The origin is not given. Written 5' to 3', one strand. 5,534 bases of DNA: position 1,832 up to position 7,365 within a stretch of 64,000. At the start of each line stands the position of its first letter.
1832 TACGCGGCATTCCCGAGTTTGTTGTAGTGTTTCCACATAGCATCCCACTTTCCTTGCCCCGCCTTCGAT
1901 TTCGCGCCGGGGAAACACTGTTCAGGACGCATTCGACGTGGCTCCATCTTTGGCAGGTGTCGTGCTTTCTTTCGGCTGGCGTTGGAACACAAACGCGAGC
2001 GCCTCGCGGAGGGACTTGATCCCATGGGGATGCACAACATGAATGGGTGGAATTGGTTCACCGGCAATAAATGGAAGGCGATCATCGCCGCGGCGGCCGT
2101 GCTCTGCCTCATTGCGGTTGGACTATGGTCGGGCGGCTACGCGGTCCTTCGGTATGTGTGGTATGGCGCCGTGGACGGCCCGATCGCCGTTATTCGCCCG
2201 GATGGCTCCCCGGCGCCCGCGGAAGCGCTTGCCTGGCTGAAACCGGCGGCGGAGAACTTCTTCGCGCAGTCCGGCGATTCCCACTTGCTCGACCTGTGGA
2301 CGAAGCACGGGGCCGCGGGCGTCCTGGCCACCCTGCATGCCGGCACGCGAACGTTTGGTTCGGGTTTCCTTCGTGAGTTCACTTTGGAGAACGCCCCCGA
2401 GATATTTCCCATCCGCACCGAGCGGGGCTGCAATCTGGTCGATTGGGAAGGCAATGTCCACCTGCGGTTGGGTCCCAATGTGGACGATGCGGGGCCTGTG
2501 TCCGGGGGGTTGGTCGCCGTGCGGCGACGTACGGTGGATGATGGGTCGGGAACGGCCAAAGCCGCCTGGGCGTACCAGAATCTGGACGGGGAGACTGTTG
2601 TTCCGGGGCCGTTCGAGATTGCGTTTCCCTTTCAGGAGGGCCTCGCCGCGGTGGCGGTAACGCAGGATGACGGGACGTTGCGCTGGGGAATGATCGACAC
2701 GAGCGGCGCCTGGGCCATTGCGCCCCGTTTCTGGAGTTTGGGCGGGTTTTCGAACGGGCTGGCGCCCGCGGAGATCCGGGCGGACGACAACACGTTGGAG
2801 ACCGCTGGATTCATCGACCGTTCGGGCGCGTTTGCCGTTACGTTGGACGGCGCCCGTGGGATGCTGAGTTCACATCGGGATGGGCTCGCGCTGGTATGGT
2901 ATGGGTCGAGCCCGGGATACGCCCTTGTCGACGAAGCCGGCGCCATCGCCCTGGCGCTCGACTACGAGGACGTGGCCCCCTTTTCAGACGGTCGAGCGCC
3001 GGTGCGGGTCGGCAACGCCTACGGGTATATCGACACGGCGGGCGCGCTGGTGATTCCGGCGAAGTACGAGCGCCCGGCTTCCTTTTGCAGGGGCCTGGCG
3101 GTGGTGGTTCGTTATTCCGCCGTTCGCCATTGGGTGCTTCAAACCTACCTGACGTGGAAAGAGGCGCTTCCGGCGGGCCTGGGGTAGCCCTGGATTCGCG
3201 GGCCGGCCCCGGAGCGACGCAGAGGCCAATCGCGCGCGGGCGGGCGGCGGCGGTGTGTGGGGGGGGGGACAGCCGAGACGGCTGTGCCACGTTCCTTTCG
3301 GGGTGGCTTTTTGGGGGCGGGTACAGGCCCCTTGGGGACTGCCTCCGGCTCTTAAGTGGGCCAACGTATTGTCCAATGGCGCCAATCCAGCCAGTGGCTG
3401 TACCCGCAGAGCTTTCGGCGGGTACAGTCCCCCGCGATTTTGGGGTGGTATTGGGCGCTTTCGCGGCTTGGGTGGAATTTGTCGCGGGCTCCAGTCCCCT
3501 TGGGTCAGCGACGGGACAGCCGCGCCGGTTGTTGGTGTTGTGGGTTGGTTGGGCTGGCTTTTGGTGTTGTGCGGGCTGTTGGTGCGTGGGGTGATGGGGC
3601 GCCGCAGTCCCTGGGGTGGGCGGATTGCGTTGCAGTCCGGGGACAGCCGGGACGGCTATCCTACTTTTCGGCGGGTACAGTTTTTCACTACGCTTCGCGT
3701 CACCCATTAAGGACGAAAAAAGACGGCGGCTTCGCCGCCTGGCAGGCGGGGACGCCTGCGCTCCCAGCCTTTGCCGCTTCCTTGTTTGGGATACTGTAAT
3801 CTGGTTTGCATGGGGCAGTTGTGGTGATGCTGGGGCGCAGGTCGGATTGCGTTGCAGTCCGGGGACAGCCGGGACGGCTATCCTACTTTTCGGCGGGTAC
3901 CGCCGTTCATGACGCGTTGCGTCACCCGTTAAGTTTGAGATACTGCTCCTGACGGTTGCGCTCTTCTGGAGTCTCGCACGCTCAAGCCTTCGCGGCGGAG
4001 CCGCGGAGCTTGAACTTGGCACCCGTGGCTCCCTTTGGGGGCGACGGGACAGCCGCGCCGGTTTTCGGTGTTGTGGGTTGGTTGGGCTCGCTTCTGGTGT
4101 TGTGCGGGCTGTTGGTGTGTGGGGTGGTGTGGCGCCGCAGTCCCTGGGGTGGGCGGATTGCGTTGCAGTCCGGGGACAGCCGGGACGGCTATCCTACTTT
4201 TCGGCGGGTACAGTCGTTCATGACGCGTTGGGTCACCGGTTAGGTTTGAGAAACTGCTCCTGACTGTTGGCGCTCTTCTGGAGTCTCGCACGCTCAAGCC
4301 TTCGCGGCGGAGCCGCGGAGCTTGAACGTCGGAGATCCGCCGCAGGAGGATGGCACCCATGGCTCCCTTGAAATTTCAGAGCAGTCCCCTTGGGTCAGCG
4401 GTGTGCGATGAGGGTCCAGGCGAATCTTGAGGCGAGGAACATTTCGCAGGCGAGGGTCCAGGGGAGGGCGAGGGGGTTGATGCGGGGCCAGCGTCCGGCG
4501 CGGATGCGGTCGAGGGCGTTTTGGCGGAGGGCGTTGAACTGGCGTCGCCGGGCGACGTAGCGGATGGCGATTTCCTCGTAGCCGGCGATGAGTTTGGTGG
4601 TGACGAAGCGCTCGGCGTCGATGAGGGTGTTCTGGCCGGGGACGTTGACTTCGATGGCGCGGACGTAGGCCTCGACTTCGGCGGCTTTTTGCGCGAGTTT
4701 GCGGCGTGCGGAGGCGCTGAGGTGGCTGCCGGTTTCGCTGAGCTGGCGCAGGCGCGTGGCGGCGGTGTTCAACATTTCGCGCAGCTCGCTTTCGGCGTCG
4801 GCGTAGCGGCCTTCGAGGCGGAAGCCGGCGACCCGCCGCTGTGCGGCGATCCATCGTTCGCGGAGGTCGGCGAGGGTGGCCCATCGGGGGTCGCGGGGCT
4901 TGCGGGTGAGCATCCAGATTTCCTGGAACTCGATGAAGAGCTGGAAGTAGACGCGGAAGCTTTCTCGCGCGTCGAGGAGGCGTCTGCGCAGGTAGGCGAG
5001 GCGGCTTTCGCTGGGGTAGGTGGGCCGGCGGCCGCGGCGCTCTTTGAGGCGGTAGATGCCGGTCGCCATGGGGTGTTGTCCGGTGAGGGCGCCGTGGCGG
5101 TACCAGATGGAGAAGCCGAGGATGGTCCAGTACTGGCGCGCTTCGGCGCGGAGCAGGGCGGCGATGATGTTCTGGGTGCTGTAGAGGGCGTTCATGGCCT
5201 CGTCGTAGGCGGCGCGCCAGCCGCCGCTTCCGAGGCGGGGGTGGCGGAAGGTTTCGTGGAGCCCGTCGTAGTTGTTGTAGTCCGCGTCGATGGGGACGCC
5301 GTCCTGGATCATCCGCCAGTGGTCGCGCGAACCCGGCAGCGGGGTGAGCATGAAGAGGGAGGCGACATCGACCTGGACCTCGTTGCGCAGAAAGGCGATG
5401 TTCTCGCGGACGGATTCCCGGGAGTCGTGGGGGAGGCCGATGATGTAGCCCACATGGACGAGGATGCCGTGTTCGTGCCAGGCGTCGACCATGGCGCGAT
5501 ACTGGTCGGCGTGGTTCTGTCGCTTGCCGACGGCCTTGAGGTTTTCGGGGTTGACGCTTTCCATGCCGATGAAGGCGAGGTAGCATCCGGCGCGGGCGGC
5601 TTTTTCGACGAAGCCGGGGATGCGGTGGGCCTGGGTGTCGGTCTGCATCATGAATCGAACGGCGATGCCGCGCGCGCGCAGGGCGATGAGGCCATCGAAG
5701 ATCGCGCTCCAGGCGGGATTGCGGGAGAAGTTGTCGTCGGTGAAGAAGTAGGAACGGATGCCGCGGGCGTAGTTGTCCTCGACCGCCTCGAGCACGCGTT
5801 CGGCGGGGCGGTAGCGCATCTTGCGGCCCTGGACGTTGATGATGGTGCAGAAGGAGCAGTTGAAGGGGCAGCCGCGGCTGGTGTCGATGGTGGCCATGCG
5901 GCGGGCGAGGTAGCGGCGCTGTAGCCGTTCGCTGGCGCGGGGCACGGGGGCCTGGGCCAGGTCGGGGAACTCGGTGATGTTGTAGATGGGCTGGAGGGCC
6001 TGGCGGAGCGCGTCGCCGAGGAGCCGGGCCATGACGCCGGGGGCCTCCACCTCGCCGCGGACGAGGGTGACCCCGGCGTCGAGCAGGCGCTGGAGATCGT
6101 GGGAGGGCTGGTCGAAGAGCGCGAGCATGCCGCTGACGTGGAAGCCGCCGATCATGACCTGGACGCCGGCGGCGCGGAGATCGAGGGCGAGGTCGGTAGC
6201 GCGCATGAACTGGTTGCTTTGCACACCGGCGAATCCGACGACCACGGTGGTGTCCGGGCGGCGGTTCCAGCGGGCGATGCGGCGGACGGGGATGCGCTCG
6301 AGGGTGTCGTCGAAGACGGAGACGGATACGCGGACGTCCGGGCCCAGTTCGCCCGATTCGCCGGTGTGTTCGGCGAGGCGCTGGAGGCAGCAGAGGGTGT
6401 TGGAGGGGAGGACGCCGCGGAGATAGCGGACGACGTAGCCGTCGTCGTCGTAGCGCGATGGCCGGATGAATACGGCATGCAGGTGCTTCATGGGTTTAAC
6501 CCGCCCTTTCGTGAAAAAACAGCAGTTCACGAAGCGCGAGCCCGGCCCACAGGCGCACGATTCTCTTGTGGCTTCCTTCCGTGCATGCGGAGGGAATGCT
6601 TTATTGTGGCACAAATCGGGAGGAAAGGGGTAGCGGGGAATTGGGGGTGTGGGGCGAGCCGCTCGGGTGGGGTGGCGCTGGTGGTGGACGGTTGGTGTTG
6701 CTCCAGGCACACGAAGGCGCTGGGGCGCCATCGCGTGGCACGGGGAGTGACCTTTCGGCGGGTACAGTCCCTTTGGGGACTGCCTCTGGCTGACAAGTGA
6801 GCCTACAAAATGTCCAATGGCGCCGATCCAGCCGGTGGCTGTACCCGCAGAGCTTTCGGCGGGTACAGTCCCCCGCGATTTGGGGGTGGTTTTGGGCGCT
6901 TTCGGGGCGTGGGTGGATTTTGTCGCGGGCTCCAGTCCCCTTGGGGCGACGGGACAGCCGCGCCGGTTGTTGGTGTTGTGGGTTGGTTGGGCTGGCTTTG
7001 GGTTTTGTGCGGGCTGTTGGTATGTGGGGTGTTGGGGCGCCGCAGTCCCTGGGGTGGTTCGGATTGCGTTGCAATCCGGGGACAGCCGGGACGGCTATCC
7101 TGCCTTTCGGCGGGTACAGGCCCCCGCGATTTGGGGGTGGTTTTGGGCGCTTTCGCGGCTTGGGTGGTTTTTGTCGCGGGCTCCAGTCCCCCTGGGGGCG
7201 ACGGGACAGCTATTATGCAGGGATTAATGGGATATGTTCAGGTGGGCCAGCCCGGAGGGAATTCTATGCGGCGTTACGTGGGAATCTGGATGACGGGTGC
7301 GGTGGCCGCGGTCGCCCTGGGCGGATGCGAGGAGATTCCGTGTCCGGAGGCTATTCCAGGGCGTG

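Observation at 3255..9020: Modular GT-rich interspersed repeat family flanking a B12-radical-SAM gene and recurring at five or more loci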

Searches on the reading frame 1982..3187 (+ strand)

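Call 18: search_protein_families(library=pfam, proteins=[window:1982-3187:+])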
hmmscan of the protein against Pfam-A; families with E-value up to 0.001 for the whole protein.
window:1982-3187:+ (401 aa): 1 family
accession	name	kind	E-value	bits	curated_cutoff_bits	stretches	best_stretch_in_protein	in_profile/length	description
PF14903.11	WG_beta_rep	-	3.5e-27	94.5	25.6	2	235-264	1-30/35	WG containing repeat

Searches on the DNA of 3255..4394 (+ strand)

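Call 75: search_dna_similar(query=window:3255-4394:+, collection=phages, mode=distant, max_rows=10)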
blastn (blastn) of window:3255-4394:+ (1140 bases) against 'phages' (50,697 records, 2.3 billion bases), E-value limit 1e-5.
No match.

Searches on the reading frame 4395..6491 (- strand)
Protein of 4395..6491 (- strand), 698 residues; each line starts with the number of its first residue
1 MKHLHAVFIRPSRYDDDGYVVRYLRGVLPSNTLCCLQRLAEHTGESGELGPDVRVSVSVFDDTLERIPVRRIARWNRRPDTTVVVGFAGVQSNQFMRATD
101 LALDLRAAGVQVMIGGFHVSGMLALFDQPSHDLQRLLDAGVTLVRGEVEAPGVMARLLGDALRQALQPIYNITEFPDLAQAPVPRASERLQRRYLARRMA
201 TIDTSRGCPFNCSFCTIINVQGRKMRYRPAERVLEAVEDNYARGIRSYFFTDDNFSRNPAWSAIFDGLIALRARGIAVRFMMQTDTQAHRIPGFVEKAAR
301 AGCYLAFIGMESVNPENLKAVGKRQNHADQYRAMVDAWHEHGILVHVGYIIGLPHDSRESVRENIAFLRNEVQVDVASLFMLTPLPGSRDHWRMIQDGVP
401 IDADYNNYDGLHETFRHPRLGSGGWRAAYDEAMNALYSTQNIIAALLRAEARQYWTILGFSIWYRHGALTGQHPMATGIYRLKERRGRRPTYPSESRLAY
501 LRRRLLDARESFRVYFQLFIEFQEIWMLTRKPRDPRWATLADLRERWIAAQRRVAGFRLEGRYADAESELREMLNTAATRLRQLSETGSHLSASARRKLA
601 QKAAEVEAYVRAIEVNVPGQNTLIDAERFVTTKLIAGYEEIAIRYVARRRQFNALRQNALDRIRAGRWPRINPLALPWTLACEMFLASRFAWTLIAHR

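Call 17: find_encoding_contigs(protein=window:4395-6491:-, flank=10000, max_places=6)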
Protein window:4395-6491:- (698 aa): no gene with exactly this product is on record in the collection.

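Call 18: search_protein_families(library=pfam, proteins=[window:4395-6491:-])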
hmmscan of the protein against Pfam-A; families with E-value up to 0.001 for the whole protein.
window:4395-6491:- (698 aa): 1 family
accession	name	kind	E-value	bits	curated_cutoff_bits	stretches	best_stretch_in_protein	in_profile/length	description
PF04055.27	Radical_SAM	-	1.1e-18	68.4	29.5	1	204-367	3-165/166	Radical SAM superfamily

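Call 37: find_homologous_proteins(query=window:4395-6491:-)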
Query window:4395-6491:- (698 aa): 7999 proteins with E <= 0.001 among 8000 candidates; the best 120 are listed.
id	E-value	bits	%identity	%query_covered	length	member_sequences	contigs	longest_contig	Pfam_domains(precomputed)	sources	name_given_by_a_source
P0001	0.0e+0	1540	96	100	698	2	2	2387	PF04055.28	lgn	-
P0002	0.0e+0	1225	76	100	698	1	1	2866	PF04055.28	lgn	-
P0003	0.0e+0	1224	77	100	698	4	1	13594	PF04055.28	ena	-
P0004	0.0e+0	1223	76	100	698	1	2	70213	PF04055.28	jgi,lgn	jgi:hypothetical protein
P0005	0.0e+0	1198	74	100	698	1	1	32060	PF04055.28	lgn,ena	-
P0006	0.0e+0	1187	74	100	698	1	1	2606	PF04055.28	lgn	-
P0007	0.0e+0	1169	72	100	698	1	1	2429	PF04055.28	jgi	-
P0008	0.0e+0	1167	73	100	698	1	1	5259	PF04055.28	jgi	-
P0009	0.0e+0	1150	71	99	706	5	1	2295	PF04055.28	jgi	jgi:uncharacterized radical SAM superfamily protein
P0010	0.0e+0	1148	70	100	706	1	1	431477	PF04055.28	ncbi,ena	-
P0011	0.0e+0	1141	69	100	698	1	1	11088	PF04055.28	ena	-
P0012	0.0e+0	1141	70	100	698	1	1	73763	PF04055.28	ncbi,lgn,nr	ncbi:MAG: radical SAM protein [Candidatus Hydrogenedentes bacterium]|nr:radical SAM protein [Candida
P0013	0.0e+0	1131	69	100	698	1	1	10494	PF04055.28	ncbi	-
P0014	0.0e+0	1108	68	100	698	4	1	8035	PF04055.28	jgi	jgi:hypothetical protein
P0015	0.0e+0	1108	68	100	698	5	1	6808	PF04055.28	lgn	-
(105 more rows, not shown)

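Call 38: find_encoding_contigs(protein=P0001, flank=10000, max_places=6)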
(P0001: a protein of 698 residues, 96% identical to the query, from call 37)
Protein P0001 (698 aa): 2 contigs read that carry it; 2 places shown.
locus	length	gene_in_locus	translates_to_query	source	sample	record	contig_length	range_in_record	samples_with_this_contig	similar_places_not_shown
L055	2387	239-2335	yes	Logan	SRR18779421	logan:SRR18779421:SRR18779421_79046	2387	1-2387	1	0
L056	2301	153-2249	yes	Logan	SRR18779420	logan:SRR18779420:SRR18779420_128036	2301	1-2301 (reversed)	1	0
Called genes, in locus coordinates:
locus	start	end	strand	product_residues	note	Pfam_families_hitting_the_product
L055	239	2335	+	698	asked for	PF04055:Radical_SAM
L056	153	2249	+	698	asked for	PF04055:Radical_SAM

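Call 39: find_encoding_contigs(protein=P0004, flank=10000, max_places=4)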
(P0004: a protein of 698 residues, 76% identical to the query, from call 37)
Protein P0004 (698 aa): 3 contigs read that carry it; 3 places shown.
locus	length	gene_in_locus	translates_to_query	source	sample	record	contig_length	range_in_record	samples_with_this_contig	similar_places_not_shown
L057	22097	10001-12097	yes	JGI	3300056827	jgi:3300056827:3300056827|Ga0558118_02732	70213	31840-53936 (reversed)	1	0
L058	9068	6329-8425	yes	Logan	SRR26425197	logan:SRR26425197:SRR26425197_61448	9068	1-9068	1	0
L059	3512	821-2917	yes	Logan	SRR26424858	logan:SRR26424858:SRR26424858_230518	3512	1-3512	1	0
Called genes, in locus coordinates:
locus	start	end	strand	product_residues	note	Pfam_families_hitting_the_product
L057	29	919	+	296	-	PF00756:Esterase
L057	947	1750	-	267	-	PF07467:BLIP (weak)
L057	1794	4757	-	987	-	PF04542:Sigma70_r2, PF07638:Sigma70_ECF (weak), PF08281:Sigma70_r4_2, PF04545:Sigma70_r4, PF13620:CarboxypepD_reg (faint), PF02369:Big_1 (faint)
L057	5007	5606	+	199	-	-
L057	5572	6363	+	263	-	-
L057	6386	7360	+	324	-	PF00150:Cellulase (weak)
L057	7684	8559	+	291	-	PF01261:AP_endonuc_2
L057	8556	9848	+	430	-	PF01408:GFO_IDH_MocA, PF19051:GFO_IDH_MocA_C2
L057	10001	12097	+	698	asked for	PF04055:Radical_SAM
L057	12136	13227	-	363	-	-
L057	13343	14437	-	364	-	-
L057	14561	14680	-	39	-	-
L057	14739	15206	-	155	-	PF12850:Metallophos_2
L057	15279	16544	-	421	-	-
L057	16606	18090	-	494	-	PF22847:Glyco_hydro_43_rel (faint)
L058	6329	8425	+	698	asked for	PF04055:Radical_SAM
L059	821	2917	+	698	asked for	PF04055:Radical_SAM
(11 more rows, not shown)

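Call 40: find_encoding_contigs(protein=P0003, flank=10000, max_places=4)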
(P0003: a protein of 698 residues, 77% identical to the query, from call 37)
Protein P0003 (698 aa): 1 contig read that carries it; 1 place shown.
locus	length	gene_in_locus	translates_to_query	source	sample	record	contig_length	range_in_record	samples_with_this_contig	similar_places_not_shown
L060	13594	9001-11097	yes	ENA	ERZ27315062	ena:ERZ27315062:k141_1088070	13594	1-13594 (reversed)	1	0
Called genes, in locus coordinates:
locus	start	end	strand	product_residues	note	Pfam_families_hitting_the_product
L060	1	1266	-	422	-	?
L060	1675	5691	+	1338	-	PF14559:TPR_19 (faint), PF13428:TPR_14 (faint), PF13525:YfiO (faint), PF25058:ARM_TT21 (faint), PF09976:TPR_21, PF13181:TPR_8 (faint), PF13424:TPR_12 (weak)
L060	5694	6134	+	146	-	-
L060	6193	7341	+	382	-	PF00989:PAS, PF13188:PAS_8 (faint), PF08448:PAS_4 (faint), PF13426:PAS_9 (weak), PF00512:HisKA, PF02518:HATPase_c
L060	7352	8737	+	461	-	PF00072:Response_reg, PF00158:Sigma54_activat, PF14532:Sigma54_activ_2, PF07728:AAA_5 (weak), PF25601:AAA_lid_14, PF02954:HTH_8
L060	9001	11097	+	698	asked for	PF04055:Radical_SAM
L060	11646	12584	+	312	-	PF01370:Epimerase, PF05368:NmrA (weak), PF13460:NAD_binding_10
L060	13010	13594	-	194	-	?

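Call 82: find_encoding_contigs(protein=P0005, flank=10000, max_places=2)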
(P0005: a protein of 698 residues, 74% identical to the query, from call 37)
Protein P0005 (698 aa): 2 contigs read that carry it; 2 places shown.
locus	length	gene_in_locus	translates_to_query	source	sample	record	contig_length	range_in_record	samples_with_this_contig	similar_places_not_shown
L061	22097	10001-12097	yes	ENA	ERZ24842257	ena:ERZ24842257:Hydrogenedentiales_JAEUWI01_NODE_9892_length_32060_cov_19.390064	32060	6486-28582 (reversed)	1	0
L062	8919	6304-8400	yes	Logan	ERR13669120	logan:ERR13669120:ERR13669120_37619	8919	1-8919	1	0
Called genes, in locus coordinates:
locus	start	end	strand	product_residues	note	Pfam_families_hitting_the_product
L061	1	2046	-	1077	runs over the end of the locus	PF04542:Sigma70_r2, PF07638:Sigma70_ECF (weak), PF08281:Sigma70_r4_2, PF22233:PhyR_sigma-like (weak), PF07210:DUF1416 (faint), PF10670:DUF4198 (faint), PF13715:CarbopepD_reg_2 (faint), PF13620:CarboxypepD_reg (weak), +6 more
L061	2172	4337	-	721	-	PF00497:SBP_bac_3, PF00512:HisKA, PF02518:HATPase_c, PF00072:Response_reg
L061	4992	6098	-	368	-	-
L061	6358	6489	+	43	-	-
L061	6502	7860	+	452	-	-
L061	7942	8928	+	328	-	-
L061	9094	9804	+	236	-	-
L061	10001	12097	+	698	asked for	PF04055:Radical_SAM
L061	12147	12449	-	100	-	PF21716:dnstrm_HI1420, PF13560:HTH_31 (weak), PF01381:HTH_3, PF13443:HTH_26 (weak)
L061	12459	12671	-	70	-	PF05973:Gp49 (weak)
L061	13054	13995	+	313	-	PF01370:Epimerase, PF05368:NmrA (faint), PF13460:NAD_binding_10 (weak)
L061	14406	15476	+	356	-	PF00149:Metallophos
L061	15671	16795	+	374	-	PF13859:BNR_3, PF13088:BNR_2, PF02012:BNR (faint)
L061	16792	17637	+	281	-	-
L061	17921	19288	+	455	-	PF12176:MtaB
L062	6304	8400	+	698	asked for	PF04055:Radical_SAM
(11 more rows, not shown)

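Call 83: find_encoding_contigs(protein=P0010, flank=10000, max_places=2)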
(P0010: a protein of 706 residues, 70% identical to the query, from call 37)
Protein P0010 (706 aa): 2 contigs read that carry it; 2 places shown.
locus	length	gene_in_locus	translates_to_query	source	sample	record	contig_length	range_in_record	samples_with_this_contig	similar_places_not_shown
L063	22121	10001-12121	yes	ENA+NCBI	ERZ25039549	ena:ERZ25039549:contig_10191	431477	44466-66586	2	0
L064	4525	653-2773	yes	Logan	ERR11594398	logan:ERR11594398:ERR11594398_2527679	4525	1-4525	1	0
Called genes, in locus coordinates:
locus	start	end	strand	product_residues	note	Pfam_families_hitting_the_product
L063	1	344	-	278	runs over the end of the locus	PF12779:WXXGXW (faint)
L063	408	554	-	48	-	PF08085:Entericidin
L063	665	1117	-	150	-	PF00072:Response_reg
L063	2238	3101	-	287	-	PF03976:PPK2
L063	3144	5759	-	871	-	PF00690:Cation_ATPase_N, PF00122:E1-E2_ATPase, PF00702:Hydrolase, PF11154:DUF2934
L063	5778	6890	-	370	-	PF04041:Glyco_hydro_130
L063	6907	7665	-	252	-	PF08282:Hydrolase_3, PF03332:PMM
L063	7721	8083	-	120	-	PF11964:SpoIIAA-like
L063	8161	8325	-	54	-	-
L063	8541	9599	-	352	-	PF13519:VWA_2 (faint), PF00691:OmpA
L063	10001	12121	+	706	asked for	PF04055:Radical_SAM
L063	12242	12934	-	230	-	PF00072:Response_reg, PF00486:Trans_reg_C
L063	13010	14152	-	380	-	PF00989:PAS (weak), PF08448:PAS_4, PF13426:PAS_9 (weak), PF00512:HisKA, PF02518:HATPase_c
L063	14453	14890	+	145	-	PF02915:Rubrerythrin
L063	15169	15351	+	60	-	-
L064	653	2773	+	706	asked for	PF04055:Radical_SAM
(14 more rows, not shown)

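Call 84: find_encoding_contigs(protein=P0002, flank=10000, max_places=2)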
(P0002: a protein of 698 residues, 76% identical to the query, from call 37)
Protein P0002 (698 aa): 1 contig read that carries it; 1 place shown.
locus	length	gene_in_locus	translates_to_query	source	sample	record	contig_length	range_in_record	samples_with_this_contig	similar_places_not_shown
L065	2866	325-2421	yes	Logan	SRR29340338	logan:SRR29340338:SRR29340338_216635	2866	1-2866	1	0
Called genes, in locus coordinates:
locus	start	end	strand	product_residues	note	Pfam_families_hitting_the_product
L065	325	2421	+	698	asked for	PF04055:Radical_SAM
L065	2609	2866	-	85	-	?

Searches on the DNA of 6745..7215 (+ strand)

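Call 74: search_dna_similar(query=window:6745-7215:+, collection=plasmids, mode=distant, max_rows=10)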
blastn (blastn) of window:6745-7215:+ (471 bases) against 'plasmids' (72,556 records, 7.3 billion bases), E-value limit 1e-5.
No match.
